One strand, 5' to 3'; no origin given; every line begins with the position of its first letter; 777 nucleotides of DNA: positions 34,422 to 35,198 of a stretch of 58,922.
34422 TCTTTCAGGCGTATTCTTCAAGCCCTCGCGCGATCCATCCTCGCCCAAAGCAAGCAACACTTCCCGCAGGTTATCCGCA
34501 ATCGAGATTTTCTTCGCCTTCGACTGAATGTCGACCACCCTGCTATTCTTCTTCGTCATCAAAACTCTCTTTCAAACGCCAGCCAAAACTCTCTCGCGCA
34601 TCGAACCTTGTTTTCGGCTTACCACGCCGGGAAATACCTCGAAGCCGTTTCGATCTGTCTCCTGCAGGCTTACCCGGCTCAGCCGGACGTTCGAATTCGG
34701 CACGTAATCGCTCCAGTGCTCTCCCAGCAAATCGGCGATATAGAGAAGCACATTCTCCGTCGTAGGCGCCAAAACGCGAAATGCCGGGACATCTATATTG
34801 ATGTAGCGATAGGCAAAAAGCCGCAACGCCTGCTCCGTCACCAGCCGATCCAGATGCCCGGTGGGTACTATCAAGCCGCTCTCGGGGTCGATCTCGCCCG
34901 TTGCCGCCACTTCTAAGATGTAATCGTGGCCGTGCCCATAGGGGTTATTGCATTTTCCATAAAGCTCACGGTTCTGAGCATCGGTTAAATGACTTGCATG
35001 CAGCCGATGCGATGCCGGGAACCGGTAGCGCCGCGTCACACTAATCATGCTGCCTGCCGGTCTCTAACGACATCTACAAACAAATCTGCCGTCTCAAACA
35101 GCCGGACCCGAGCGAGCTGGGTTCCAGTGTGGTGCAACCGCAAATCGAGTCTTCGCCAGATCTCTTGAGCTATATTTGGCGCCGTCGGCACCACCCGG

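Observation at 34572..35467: Translationally coupled PTPS/QueD paralogs carry complementary halves of the intersubunit catalytic triad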

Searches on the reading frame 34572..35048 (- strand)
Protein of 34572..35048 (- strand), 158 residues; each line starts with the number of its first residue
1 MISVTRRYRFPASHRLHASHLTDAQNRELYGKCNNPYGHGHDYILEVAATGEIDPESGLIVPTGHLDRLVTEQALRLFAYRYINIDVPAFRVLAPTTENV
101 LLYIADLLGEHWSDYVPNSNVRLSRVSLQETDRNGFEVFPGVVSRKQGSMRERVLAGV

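Call 3: search_protein_families(library=pfam, proteins=[window:34572-35048:-], max_evalue=0.01)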
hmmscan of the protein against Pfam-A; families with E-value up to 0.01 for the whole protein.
window:34572-35048:- (158 aa): 1 family
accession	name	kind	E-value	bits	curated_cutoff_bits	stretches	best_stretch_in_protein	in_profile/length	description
PF01242.24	PTPS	-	2.4e-21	76.4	22.4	1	4-138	2-118/121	6-pyruvoyl tetrahydropterin synthase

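Call 4: search_protein_families(library=ncbifam, proteins=[window:34572-35048:-], max_evalue=0.01)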
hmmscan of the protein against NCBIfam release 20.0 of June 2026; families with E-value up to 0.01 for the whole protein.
window:34572-35048:- (158 aa): 2 families
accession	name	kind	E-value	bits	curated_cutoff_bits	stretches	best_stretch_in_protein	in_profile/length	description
TIGR00039.1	6PTHBS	subfamily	2.5e-12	47.2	125.5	1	2-112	2-98/124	6-pyruvoyl tetrahydropterin synthase/6-carboxytetrahydropterin synthase family protein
TIGR03367.1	queuosine_QueD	equivalog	4e-09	36.8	89.25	1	14-108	6-90/92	6-carboxytetrahydropterin synthase QueD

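Call 5: search_solved_structures(query=window:34572-35048:-, max_evalue=0.01, show_alignments=3)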
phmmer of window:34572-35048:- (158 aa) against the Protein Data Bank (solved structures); distinct sequences matched with E-value up to 0.01: 8.
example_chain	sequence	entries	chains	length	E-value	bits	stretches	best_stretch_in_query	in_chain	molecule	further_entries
3i2b_A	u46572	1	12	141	9.1e-26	94.1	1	3-110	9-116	6-pyruvoyl tetrahydrobiopterin synthase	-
2g64_A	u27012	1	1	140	2.4e-23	86.2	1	3-136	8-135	Putative 6-pyruvoyl tetrahydrobiopterin synthase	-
1b66_A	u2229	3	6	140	1.2e-22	84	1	5-108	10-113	6-PYRUVOYL TETRAHYDROPTERIN SYNTHASE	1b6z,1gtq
2dj6_A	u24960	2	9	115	0.00014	25.3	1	39-138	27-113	hypothetical protein PH0634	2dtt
4ntm_A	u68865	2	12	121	0.00089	22.7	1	32-105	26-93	6-carboxy-5,6,7,8-tetrahydropterin synthase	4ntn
3qn0_A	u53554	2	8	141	0.0013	22.2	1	10-105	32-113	6-carboxy-5,6,7,8-tetrahydropterin synthase | 6-pyruvoyl tetrahydrobiopterin synthase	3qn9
4ntk_A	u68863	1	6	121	0.0021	21.5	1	38-105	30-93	6-carboxy-5,6,7,8-tetrahydropterin synthase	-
3qna_A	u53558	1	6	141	0.0029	21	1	38-105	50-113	6-carboxy-5,6,7,8-tetrahydropterin synthase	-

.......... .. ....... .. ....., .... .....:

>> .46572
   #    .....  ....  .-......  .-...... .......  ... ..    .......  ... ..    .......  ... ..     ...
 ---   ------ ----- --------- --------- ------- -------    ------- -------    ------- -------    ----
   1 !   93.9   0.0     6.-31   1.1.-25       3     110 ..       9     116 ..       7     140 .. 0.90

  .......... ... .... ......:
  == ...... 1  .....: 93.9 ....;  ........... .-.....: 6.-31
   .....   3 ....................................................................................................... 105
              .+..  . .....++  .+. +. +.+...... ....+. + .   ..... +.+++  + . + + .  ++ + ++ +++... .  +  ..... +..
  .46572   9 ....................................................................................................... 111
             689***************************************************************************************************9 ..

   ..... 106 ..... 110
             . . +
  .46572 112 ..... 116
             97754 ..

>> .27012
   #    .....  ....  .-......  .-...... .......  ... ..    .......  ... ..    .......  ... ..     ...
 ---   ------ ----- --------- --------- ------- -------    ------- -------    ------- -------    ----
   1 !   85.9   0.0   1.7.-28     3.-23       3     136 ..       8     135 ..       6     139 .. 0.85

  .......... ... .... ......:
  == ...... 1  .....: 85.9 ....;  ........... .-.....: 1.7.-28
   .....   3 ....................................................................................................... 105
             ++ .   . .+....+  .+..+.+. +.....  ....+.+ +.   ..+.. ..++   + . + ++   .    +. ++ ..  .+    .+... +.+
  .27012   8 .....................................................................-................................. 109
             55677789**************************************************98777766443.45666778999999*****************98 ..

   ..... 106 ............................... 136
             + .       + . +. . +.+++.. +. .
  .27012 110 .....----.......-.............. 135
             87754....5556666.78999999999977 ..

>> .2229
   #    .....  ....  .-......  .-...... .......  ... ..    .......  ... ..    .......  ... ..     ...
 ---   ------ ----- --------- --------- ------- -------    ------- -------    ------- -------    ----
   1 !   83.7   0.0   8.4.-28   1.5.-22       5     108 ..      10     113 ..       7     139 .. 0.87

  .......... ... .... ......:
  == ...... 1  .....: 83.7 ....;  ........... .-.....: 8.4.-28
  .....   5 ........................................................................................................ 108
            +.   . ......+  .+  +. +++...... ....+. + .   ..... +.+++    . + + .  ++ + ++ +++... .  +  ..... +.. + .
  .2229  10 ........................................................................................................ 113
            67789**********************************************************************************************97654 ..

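Call 8: find_homologous_proteins(query=window:34572-35048:-, max_evalue=0.00001)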
Query window:34572-35048:- (158 aa): 7427 proteins with E <= 0.00001 among 7523 candidates; the best 120 are listed.
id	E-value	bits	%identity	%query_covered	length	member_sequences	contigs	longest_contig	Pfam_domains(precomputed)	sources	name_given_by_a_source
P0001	6.3e-65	236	99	68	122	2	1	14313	PF01242.25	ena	-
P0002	3.4e-61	224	65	99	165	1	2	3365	PF01242.25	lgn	-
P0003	5.5e-61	223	64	99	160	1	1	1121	PF01242.25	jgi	jgi:6-pyruvoyltetrahydropterin/6-carboxytetrahydropterin synthase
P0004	4.5e-59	217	64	99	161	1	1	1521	PF01242.25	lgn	-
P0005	1.2e-58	216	64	99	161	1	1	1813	PF01242.25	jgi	jgi:6-pyruvoyltetrahydropterin/6-carboxytetrahydropterin synthase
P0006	1.5e-57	212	45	87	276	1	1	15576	PF01242.25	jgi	jgi:6-pyruvoyltetrahydropterin/6-carboxytetrahydropterin synthase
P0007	2.3e-57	211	-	-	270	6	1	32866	PF01242.25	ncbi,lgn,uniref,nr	ncbi:6-carboxytetrahydropterin synthase [Domibacillus sp. PGB-M46]|uniref:6-carboxytetrahydropterin 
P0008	1.1e-56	209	60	99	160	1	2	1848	PF01242.25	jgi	jgi:6-pyruvoyltetrahydropterin/6-carboxytetrahydropterin synthase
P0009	1.6e-56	209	61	99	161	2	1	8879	PF01242.25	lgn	-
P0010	1.8e-56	209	64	99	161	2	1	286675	PF01242.25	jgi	jgi:6-pyruvoyltetrahydropterin/6-carboxytetrahydropterin synthase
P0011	2.0e-56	208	63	99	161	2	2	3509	PF01242.25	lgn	-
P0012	2.8e-56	208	45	87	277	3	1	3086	PF01242.25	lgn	-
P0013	5.3e-56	207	61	97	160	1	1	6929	PF01242.25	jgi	jgi:6-pyruvoyltetrahydropterin/6-carboxytetrahydropterin synthase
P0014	5.9e-56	207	-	-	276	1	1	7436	PF01242.25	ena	-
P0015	5.9e-56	207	62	94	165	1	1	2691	PF01242.25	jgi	jgi:6-pyruvoyltetrahydropterin/6-carboxytetrahydropterin synthase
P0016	7.6e-56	206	45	87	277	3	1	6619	PF01242.25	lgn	-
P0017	9.4e-56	206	-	-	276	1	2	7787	PF01242.25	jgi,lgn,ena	-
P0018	2.1e-55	205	45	87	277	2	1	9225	PF01242.25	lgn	-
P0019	2.4e-55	205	61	97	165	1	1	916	PF01242.25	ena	-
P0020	2.7e-55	205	-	-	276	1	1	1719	PF01242.25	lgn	-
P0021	2.7e-55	205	61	99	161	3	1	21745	PF01242.25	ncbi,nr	ncbi:MAG TPA: 6-carboxytetrahydropterin synthase [Bryobacteraceae bacterium]|nr:6-carboxytetrahydrop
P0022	3.0e-55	205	-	-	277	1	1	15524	PF01242.25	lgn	-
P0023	4.6e-55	204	-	-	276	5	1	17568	PF01242.25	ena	-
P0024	7.3e-55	203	-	-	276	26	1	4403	PF01242.25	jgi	jgi:6-pyruvoyltetrahydropterin/6-carboxytetrahydropterin synthase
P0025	9.2e-55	203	-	-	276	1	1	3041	PF01242.25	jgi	jgi:6-pyruvoyltetrahydropterin/6-carboxytetrahydropterin synthase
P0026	1.6e-54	202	46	88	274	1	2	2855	PF01242.25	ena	-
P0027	1.6e-54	202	61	100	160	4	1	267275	PF01242.25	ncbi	-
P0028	2.0e-54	202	61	87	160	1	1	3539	PF01242.25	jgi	jgi:6-pyruvoyltetrahydropterin/6-carboxytetrahydropterin synthase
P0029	3.2e-54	201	-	-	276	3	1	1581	PF01242.25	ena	-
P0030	3.4e-54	201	-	-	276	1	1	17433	PF01242.25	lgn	-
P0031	4.8e-54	201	59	100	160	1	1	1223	PF01242.25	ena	-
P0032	7.1e-54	200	-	-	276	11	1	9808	PF01242.25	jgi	jgi:6-pyruvoyltetrahydropterin/6-carboxytetrahydropterin synthase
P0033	7.7e-54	200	59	96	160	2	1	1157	PF01242.25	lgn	-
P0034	1.9e-53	199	64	88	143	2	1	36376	PF01242.25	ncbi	-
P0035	2.1e-53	199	64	88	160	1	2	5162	PF01242.25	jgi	jgi:6-pyruvoyltetrahydropterin/6-carboxytetrahydropterin synthase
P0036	2.1e-53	199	58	100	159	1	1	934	PF01242.25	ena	-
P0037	2.3e-53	198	58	94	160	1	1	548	PF01242.25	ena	-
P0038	3.3e-53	198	59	96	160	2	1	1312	PF01242.25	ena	-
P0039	4.9e-53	197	58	94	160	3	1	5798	PF01242.25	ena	-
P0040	8.0e-53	197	-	-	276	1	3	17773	PF01242.25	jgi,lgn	jgi:6-pyruvoyltetrahydropterin/6-carboxytetrahydropterin synthase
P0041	9.9e-53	196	63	88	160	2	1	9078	PF01242.25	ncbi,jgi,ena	jgi:6-pyruvoyltetrahydropterin/6-carboxytetrahydropterin synthase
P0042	1.1e-52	196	63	88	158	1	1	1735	PF01242.25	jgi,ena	jgi:6-pyruvoyltetrahydropterin/6-carboxytetrahydropterin synthase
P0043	1.3e-52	196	-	-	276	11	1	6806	PF01242.25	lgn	-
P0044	1.7e-52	196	63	88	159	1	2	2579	PF01242.25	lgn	-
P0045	2.5e-52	195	57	98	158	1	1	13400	PF01242.25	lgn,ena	-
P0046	2.6e-52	195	57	97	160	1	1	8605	PF01242.25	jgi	jgi:6-pyruvoyltetrahydropterin/6-carboxytetrahydropterin synthase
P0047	2.7e-52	195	62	90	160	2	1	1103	PF01242.25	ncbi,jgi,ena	jgi:6-pyruvoyltetrahydropterin/6-carboxytetrahydropterin synthase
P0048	3.4e-52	195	-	-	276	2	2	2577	PF01242.25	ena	-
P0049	4.4e-52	194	56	96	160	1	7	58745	PF01242.25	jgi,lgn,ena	jgi:6-pyruvoyltetrahydropterin/6-carboxytetrahydropterin synthase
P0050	4.5e-52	194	-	-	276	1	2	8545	PF01242.25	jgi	jgi:6-pyruvoyltetrahydropterin/6-carboxytetrahydropterin synthase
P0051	4.6e-52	194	60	96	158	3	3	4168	PF01242.25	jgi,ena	-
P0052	4.8e-52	194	-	-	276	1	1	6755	PF01242.25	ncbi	-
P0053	5.2e-52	194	42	87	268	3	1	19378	PF01242.25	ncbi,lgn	-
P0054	5.6e-52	194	63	88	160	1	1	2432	PF01242.25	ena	-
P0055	6.8e-52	194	58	97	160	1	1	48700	PF01242.25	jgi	jgi:6-pyruvoyltetrahydropterin/6-carboxytetrahydropterin synthase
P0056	7.0e-52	194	64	87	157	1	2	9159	PF01242.25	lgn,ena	-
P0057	7.2e-52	194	43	90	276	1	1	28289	PF01242.25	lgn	-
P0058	7.3e-52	194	-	-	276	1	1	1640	PF01242.25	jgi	-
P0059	8.0e-52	193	63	89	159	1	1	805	PF01242.25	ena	-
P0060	8.0e-52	193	62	88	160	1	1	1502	PF01242.25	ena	-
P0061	8.7e-52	193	61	89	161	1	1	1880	PF01242.25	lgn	-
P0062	9.6e-52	193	60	100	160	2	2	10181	PF01242.25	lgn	-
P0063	1.2e-51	193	63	88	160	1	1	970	PF01242.25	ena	-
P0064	1.4e-51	193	60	88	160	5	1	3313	PF01242.25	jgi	-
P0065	1.4e-51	193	55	98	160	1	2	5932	PF01242.25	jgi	jgi:6-pyruvoyltetrahydropterin/6-carboxytetrahydropterin synthase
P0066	1.5e-51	193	59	87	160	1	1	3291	PF01242.25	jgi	jgi:6-pyruvoyltetrahydropterin/6-carboxytetrahydropterin synthase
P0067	1.6e-51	192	62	89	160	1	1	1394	PF01242.25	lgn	-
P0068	1.7e-51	192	46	86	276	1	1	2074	PF01242.25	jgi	jgi:6-pyruvoyltetrahydropterin/6-carboxytetrahydropterin synthase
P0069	1.9e-51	192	61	96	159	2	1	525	PF01242.25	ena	-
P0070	2.0e-51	192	59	88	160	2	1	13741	PF01242.25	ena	-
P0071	2.4e-51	192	61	92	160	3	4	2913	PF01242.25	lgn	-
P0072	2.4e-51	192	62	88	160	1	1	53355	PF01242.25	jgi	jgi:6-pyruvoyltetrahydropterin/6-carboxytetrahydropterin synthase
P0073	2.5e-51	192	62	88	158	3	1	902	PF01242.25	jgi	jgi:6-pyruvoyltetrahydropterin/6-carboxytetrahydropterin synthase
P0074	2.5e-51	192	61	93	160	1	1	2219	PF01242.25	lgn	-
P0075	2.7e-51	192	60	93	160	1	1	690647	PF01242.25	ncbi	-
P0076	2.8e-51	192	59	95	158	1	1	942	PF01242.25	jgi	jgi:6-pyruvoyltetrahydropterin/6-carboxytetrahydropterin synthase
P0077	2.8e-51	192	56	98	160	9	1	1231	PF01242.25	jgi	-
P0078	3.3e-51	191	61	87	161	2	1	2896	PF01242.25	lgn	-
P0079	3.3e-51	191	63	88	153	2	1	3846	PF01242.25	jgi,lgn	-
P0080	3.4e-51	191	56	96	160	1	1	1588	PF01242.25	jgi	-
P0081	3.5e-51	191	-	-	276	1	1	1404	PF01242.25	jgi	jgi:6-pyruvoyltetrahydropterin/6-carboxytetrahydropterin synthase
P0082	4.4e-51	191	59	88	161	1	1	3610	PF01242.25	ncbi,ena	-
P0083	4.4e-51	191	-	-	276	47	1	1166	PF01242.25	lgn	-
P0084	5.6e-51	191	61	89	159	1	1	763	PF01242.25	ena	-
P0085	6.3e-51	191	62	88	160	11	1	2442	PF01242.25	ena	-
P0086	6.7e-51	190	-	-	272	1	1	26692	PF01242.25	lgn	-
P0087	7.5e-51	190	61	87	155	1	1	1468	PF01242.25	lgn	-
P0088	8.3e-51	190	60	88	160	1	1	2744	PF01242.25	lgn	-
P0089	8.7e-51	190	-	-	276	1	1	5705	PF01242.25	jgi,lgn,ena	-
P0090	9.2e-51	190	-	-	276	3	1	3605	PF01242.25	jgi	jgi:6-pyruvoyltetrahydropterin/6-carboxytetrahydropterin synthase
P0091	9.4e-51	190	57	97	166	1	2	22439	PF01242.25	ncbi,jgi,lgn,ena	jgi:6-pyruvoyltetrahydropterin/6-carboxytetrahydropterin synthase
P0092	9.6e-51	190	60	87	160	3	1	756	PF01242.25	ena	-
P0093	1.1e-50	190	63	87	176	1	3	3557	PF01242.25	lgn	-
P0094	1.4e-50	189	60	88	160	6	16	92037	PF01242.25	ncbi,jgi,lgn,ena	jgi:6-pyruvoyltetrahydropterin/6-carboxytetrahydropterin synthase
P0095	1.6e-50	189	61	89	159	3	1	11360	PF01242.25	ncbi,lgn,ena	-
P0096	1.8e-50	189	61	88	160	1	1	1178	PF01242.25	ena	-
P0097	1.9e-50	189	62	89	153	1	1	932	PF01242.25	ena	-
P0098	2.0e-50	189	59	88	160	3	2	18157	PF01242.25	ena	-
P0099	2.0e-50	189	62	88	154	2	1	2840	PF01242.25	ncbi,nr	ncbi:MAG: 6-carboxytetrahydropterin synthase [Acidobacteriota bacterium]|nr:6-carboxytetrahydropteri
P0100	2.1e-50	189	-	-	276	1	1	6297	PF01242.25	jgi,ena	-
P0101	2.2e-50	189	58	88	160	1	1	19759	PF01242.25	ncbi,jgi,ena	jgi:6-pyruvoyltetrahydropterin/6-carboxytetrahydropterin synthase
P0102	2.2e-50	189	60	88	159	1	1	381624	PF01242.25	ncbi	-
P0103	2.4e-50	189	57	96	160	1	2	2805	PF01242.25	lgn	-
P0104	2.6e-50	189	60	88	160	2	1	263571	PF01242.25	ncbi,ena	-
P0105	2.8e-50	188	58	88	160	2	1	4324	PF01242.25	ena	-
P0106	3.1e-50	188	57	100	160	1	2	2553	PF01242.25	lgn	-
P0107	3.8e-50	188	55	97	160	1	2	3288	PF01242.25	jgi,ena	-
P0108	3.9e-50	188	58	100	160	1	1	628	PF01242.25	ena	-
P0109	4.2e-50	188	62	89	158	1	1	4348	PF01242.25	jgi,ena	-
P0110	4.5e-50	188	63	87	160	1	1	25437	PF01242.25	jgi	jgi:6-pyruvoyltetrahydropterin/6-carboxytetrahydropterin synthase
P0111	4.7e-50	188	63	88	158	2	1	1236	PF01242.25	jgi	jgi:6-pyruvoyltetrahydropterin/6-carboxytetrahydropterin synthase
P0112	4.8e-50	188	59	88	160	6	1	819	PF01242.25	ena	-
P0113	5.0e-50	188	56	98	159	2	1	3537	PF01242.25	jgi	jgi:6-pyruvoyltetrahydropterin/6-carboxytetrahydropterin synthase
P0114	5.0e-50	188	60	89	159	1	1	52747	PF01242.25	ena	-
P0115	5.1e-50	188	60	88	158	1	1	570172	PF01242.25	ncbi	-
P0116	5.1e-50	188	58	88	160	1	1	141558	PF01242.25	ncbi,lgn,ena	-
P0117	5.2e-50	188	59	87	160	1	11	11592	PF01242.25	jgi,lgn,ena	jgi:6-pyruvoyltetrahydropterin/6-carboxytetrahydropterin synthase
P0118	5.2e-50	188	58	89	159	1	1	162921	PF01242.25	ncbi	-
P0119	5.3e-50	188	60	88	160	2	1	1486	PF01242.25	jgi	jgi:6-pyruvoyltetrahydropterin/6-carboxytetrahydropterin synthase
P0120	5.8e-50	187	61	88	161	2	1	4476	PF01242.25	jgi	-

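Call 25: find_related_loci(query=A1, collection=genome_contigs, flank=6000)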
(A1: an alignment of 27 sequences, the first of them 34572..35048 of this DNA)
Query A1 (158 aa) in genome_contigs; peptide patterns used: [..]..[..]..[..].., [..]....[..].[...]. (x = any residue, [..] = any of these).
599 stretches matched a pattern (row limit reached: there are more); 589 encode a relative of the query (tblastn E <= 1e-3); the best 80 are kept; 80 distinct loci.
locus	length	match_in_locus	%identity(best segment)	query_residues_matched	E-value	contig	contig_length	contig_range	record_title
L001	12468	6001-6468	61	1-158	2e-61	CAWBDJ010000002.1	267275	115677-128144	MAG: uncultured Acidobacteriaceae bacterium isolate MFD09603.bin.1.271 genome assembly, contig: contig_16433, whole geno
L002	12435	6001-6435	60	1-145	7e-58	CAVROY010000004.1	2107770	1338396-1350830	MAG: uncultured Acidobacteriaceae bacterium isolate MFD09603.bin.2.235 genome assembly, contig: contig_26330, whole geno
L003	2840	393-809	62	1-139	5e-57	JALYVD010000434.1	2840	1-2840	MAG: Acidobacteriota bacterium isolate LAG bin34 SD1463-65_k127_1819194, whole genome shotgun sequence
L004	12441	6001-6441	60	1-147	1e-56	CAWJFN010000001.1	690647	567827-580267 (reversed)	MAG: uncultured Acidobacteriaceae bacterium isolate MFD09603.bin.2.53 genome assembly, contig: contig_10912, whole genom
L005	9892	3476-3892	60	1-139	5e-56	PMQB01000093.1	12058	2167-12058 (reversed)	MAG: Bryobacterales bacterium isolate bog_105 73.20110600_S1S.25_contig_5042, whole genome shotgun sequence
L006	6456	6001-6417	60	1-139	7e-56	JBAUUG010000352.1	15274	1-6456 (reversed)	MAG: Bryobacteraceae bacterium isolate MFD04717_ilm_asm_bin21 k127_361652, whole genome shotgun sequence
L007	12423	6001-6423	58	1-141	5e-55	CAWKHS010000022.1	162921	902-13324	MAG: uncultured Acidobacteriaceae bacterium isolate MFD09603.bin.2.82 genome assembly, contig: contig_52633, whole genom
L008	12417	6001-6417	60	1-139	4e-55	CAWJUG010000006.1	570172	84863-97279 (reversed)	MAG: Terriglobia bacterium isolate MFD09603.bin.3.241 genome assembly, contig: contig_31881, whole genome shotgun sequen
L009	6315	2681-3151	57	1-158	3e-54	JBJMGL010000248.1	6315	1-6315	MAG: Bryobacteraceae bacterium isolate H3_16_all_fractions_metab_43_54_0 k255_4273252, whole genome shotgun sequence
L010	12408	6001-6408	58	4-139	7e-54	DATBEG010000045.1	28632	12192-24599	MAG TPA_asm: Bryobacteraceae bacterium isolate SMAG_U5831 k141_4181660, whole genome shotgun sequence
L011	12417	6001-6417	58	1-139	4e-54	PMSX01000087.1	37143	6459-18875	MAG: Bryobacterales bacterium isolate palsa_124 73.20110700_P1S.21_contig_5689, whole genome shotgun sequence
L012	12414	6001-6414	59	1-138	4e-53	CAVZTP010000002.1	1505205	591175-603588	MAG: uncultured Acidobacteriaceae bacterium isolate MFD09603.bin.2.75 genome assembly, contig: contig_13203, whole genom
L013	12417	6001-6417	59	1-139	2e-53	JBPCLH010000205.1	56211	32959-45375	MAG: Bryobacteraceae bacterium isolate TH_ant_mag_73 S1Ck127_2338002_flag_1_multi_7.9989_len_56211, whole genome shotgun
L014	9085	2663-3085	57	1-141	6e-53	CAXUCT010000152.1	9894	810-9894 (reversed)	MAG TPA_asm: uncultured Bryobacteraceae bacterium isolate public_SRR14722165_metawrap_bin.1 genome assembly, contig: pub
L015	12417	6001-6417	59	1-139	1e-52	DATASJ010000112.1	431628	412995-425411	MAG TPA_asm: Bryobacteraceae bacterium isolate SMAG_U5517 k141_2298333, whole genome shotgun sequence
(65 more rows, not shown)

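Call 54: find_encoding_contigs(protein=P0023, flank=6000, max_places=3)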
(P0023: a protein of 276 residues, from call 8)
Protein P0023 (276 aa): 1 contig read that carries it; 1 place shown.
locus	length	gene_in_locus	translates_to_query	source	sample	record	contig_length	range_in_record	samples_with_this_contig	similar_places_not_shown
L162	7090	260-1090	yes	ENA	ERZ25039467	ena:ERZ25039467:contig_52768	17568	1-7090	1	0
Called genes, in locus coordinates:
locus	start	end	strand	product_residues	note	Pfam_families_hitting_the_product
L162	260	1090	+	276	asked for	PF01242:PTPS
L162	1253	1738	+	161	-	PF01227:GTP_cyclohydroI, PF14489:QueF (weak)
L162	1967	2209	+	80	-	PF00312:Ribosomal_S15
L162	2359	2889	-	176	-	-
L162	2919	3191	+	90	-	PF03725:RNase_PH_C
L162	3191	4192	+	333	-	PF01138:RNase_PH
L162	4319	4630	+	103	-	PF00575:S1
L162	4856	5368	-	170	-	PF07883:Cupin_2 (faint)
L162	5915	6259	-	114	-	-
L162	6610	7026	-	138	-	PF02311:AraC_binding (weak), PF07883:Cupin_2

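Call 55: find_encoding_contigs(protein=P0006, flank=6000, max_places=3)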
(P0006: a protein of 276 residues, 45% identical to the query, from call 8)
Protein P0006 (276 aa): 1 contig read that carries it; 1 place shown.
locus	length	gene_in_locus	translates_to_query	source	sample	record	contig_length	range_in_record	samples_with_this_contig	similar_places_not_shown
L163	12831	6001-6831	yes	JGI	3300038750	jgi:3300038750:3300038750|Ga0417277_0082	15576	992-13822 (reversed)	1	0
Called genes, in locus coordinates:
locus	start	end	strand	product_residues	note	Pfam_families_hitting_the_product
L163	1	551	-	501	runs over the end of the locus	PF13581:HATPase_c_2 (weak), PF02518:HATPase_c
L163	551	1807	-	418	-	PF07608:DUF1571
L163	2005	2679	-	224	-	PF00072:Response_reg, PF00196:GerE, PF04545:Sigma70_r4 (faint)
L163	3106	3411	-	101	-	-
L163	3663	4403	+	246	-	-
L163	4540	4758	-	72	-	-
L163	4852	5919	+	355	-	PF00149:Metallophos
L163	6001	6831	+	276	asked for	PF01242:PTPS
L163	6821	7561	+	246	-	PF23441:SDR (weak), PF00106:adh_short, PF08659:KR, PF13561:adh_short_C2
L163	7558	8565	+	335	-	PF02608:Bmp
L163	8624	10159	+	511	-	PF00005:ABC_tran, PF13304:AAA_21 (faint), PF00005:ABC_tran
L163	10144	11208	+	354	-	PF02653:BPD_transp_2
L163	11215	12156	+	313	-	PF02653:BPD_transp_2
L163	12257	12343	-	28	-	-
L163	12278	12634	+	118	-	-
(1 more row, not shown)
